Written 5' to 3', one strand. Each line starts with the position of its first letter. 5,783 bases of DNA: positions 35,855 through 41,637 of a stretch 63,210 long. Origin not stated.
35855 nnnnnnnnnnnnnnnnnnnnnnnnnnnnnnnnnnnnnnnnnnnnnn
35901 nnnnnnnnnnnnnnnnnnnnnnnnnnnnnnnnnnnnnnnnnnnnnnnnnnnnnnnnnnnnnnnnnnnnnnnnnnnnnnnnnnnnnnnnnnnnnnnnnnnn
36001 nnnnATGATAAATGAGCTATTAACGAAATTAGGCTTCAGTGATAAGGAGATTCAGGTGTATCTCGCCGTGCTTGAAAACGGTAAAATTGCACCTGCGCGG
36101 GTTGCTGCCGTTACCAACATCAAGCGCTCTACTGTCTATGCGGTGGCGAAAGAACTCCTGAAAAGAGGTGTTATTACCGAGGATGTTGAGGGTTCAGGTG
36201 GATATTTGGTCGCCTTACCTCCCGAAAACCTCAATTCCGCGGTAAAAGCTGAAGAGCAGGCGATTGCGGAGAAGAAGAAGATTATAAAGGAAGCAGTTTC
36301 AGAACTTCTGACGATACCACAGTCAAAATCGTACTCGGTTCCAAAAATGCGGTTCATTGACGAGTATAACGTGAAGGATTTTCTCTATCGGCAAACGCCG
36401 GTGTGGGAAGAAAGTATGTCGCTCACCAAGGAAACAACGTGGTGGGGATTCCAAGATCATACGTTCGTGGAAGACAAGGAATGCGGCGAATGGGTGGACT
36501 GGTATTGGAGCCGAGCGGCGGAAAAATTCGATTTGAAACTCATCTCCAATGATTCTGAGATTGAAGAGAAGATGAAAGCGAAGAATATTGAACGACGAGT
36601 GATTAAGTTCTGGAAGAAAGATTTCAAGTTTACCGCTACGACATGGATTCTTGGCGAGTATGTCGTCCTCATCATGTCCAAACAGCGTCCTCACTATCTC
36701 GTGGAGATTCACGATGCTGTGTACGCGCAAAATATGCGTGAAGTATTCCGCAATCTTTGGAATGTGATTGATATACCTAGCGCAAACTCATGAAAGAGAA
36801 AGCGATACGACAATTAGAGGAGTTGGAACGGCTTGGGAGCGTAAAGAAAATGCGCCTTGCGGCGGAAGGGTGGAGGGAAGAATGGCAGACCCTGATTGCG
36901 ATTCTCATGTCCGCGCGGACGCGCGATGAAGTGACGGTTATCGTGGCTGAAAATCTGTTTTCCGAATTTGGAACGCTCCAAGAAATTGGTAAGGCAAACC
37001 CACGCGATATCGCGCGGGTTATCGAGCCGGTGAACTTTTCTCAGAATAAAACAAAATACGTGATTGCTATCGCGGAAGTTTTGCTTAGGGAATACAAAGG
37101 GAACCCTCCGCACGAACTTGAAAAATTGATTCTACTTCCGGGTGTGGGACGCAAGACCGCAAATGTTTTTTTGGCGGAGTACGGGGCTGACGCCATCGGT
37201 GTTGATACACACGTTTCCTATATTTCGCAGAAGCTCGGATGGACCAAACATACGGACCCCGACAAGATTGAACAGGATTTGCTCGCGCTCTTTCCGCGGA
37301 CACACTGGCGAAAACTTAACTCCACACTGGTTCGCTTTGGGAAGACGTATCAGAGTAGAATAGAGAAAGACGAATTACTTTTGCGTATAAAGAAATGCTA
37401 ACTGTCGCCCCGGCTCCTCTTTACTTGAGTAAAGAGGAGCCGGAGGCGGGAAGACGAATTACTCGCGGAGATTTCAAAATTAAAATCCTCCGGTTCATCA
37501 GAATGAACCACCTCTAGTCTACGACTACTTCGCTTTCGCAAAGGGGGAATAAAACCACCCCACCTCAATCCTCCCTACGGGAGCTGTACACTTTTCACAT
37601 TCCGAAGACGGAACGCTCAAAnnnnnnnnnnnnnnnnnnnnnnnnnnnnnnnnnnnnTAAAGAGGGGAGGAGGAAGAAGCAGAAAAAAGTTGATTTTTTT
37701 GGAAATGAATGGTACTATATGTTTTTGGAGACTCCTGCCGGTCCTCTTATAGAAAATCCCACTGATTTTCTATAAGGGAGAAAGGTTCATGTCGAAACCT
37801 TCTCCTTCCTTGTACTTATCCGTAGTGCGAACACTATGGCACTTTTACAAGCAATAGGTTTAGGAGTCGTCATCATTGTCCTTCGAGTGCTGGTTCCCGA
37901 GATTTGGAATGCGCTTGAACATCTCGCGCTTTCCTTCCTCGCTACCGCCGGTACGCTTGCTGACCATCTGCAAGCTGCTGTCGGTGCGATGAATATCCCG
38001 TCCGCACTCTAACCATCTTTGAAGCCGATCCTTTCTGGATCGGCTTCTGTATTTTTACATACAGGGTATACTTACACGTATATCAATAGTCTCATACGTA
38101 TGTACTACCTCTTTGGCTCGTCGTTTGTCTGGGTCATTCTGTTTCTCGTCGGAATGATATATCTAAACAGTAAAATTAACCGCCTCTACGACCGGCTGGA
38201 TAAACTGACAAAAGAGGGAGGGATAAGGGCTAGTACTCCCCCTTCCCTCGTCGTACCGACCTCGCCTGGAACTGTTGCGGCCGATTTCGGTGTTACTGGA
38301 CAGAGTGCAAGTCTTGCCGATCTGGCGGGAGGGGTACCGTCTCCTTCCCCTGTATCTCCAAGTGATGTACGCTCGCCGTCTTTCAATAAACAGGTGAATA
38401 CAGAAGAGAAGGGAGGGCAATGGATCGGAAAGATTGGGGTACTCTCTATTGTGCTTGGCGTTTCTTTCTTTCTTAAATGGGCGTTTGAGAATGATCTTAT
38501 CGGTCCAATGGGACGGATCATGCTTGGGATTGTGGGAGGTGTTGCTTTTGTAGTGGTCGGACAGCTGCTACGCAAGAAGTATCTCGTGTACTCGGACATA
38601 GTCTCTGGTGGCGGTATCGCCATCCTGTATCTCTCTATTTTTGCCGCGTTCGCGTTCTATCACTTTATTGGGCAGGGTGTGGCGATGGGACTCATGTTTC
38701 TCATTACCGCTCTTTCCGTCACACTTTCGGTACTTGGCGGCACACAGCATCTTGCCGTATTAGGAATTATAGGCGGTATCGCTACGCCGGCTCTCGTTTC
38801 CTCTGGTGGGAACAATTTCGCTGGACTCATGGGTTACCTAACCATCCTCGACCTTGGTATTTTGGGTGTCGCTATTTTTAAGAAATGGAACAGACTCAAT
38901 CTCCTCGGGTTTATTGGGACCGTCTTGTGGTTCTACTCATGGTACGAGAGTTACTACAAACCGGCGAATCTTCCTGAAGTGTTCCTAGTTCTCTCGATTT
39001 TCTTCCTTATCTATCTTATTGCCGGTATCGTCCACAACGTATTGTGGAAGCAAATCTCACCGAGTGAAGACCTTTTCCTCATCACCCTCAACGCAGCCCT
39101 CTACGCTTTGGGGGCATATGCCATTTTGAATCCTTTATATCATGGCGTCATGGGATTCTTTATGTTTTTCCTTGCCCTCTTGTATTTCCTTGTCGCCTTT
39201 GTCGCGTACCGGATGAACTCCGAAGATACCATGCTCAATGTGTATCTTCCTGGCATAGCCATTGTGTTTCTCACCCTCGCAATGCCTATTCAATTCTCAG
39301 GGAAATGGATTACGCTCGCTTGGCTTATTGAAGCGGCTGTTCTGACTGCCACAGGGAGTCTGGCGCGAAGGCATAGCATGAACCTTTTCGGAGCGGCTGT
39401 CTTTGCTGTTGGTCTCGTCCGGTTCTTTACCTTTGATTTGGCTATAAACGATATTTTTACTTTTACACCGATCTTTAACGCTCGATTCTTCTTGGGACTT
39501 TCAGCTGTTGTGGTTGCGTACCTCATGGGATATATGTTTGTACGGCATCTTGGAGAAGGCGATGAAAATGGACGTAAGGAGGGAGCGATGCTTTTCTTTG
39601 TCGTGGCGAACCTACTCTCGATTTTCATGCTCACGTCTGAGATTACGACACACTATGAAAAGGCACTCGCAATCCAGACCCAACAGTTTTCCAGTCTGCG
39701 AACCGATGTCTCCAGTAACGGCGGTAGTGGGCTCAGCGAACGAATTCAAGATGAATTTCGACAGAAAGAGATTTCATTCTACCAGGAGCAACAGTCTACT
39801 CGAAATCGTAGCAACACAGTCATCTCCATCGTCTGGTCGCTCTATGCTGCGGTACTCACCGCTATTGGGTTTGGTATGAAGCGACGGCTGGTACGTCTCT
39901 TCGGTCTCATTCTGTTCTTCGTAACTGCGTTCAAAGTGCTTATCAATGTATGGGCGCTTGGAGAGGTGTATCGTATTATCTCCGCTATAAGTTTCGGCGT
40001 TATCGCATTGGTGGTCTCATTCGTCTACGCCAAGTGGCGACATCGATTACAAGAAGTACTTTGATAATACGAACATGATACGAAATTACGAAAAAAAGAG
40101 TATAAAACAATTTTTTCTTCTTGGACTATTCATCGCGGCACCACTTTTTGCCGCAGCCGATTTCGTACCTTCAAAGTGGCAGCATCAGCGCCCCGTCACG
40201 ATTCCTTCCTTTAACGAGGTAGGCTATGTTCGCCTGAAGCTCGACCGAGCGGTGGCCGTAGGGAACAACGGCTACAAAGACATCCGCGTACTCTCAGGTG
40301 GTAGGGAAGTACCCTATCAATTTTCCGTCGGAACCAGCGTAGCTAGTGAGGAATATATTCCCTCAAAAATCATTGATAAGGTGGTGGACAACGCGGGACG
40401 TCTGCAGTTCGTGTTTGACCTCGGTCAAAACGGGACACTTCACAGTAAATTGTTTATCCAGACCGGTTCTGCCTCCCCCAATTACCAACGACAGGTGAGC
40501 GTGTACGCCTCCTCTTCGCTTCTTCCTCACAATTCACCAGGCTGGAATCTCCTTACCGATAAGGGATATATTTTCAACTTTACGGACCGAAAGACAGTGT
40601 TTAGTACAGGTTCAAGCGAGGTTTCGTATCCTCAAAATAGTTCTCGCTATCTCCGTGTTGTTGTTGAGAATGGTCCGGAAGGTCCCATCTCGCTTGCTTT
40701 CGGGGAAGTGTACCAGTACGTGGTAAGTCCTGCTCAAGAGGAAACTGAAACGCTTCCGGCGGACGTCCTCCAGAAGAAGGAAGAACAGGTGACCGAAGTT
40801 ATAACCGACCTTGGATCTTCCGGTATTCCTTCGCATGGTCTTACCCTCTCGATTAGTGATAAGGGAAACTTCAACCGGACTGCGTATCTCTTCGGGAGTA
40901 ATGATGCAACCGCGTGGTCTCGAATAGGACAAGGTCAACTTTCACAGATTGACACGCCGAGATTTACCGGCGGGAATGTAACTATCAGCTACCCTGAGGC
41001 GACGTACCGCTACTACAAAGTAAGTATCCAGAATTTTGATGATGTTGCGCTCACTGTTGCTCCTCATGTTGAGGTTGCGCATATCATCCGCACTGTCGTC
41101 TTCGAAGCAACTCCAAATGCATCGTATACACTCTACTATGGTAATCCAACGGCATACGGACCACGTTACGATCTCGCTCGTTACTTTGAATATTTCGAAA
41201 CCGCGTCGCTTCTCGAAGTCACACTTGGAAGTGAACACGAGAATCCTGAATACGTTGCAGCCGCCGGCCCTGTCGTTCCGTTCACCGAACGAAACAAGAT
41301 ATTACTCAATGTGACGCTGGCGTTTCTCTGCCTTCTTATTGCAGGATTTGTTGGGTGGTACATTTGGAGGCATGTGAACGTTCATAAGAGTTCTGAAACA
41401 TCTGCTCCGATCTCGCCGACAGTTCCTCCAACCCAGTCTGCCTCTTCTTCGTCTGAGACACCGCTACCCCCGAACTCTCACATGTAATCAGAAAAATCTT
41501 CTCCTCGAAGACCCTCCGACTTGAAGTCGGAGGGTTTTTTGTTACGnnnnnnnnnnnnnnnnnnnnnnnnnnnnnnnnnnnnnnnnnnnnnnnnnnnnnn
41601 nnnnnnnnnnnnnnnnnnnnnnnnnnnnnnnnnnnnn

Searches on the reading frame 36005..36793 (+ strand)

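Call 29: search_protein_families(library=pfam, proteins=[window:36005-36793:+], max_evalue=0.001)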
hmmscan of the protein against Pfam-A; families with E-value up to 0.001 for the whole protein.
window:36005-36793:+ (262 aa): 2 families
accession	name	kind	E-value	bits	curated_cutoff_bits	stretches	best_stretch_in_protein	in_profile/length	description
PF01978.25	TrmB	-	3.6e-13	49.6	25.6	1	6-60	1-55/68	Sugar-specific transcriptional regulator TrmB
PF13412.12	HTH_24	-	0.00056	19.9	21.9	1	13-58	3-48/48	Winged helix-turn-helix DNA-binding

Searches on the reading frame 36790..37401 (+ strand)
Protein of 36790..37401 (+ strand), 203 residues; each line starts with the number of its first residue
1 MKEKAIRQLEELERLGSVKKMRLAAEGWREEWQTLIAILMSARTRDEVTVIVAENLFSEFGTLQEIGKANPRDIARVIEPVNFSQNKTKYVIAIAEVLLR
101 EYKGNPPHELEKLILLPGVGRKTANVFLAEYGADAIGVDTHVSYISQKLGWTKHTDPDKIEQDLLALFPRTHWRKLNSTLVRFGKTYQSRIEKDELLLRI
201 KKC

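Call 64: search_protein_families(library=pfam, proteins=[window:36790-37401:+], max_evalue=0.001)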
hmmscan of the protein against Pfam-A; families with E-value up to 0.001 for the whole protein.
window:36790-37401:+ (203 aa): 2 families
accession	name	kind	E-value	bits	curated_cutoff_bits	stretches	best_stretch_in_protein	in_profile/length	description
PF00730.31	HhH-GPD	-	3.9e-18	66.2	26.2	1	36-169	1-107/108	HhH-GPD superfamily base excision DNA repair protein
PF00633.29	HHH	-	0.00019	21.6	24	1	107-129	7-29/30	Helix-hairpin-helix motif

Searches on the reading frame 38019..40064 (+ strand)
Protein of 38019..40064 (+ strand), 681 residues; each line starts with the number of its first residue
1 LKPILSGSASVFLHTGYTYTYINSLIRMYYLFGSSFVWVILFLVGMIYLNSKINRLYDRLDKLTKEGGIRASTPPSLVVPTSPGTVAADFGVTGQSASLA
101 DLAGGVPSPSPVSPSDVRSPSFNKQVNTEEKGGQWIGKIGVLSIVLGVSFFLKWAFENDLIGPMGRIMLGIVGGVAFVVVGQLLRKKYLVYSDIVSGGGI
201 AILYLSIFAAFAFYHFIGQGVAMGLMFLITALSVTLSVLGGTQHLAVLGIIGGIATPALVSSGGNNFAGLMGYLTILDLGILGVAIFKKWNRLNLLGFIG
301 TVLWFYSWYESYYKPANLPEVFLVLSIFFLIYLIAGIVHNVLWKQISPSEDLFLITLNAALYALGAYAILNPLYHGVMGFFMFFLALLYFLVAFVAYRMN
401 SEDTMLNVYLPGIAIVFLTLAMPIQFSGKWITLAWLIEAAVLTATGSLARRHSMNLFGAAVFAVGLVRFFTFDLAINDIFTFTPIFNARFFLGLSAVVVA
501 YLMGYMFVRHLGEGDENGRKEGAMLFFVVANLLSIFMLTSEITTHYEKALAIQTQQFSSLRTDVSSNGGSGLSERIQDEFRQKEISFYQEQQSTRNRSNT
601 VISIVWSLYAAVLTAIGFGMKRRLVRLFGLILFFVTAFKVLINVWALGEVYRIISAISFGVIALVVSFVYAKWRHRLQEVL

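Call 29: search_protein_families(library=pfam, proteins=[window:38019-40064:+], max_evalue=0.001)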
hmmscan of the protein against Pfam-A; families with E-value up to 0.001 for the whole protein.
window:38019-40064:+ (681 aa): 1 family
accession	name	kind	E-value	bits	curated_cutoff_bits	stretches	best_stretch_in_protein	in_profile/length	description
PF10101.14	DUF2339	-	4.1e-81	274.1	33.6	2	132-462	1-333/659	Predicted membrane protein (DUF2339)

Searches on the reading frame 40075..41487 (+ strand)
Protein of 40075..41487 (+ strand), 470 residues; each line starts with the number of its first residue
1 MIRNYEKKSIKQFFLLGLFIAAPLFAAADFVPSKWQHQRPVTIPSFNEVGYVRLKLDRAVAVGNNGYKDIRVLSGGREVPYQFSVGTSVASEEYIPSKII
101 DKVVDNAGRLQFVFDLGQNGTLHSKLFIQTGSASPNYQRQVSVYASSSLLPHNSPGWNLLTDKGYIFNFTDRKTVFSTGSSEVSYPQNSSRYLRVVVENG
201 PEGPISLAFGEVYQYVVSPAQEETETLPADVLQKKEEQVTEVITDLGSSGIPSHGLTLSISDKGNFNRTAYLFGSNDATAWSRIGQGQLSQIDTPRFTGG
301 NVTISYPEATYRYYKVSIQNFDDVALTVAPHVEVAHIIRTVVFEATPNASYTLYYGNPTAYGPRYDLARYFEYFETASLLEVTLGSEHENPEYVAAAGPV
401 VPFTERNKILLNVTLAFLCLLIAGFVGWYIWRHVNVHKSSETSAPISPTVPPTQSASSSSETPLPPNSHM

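Call 29: search_protein_families(library=pfam, proteins=[window:40075-41487:+], max_evalue=0.001)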
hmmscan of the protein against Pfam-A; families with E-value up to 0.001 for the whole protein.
window:40075-41487:+ (470 aa): 1 family
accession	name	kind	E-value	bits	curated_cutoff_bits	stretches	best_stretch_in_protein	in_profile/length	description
PF13163.11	DUF3999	-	3.7e-11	43.3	30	1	111-400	115-390/424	Protein of unknown function (DUF3999)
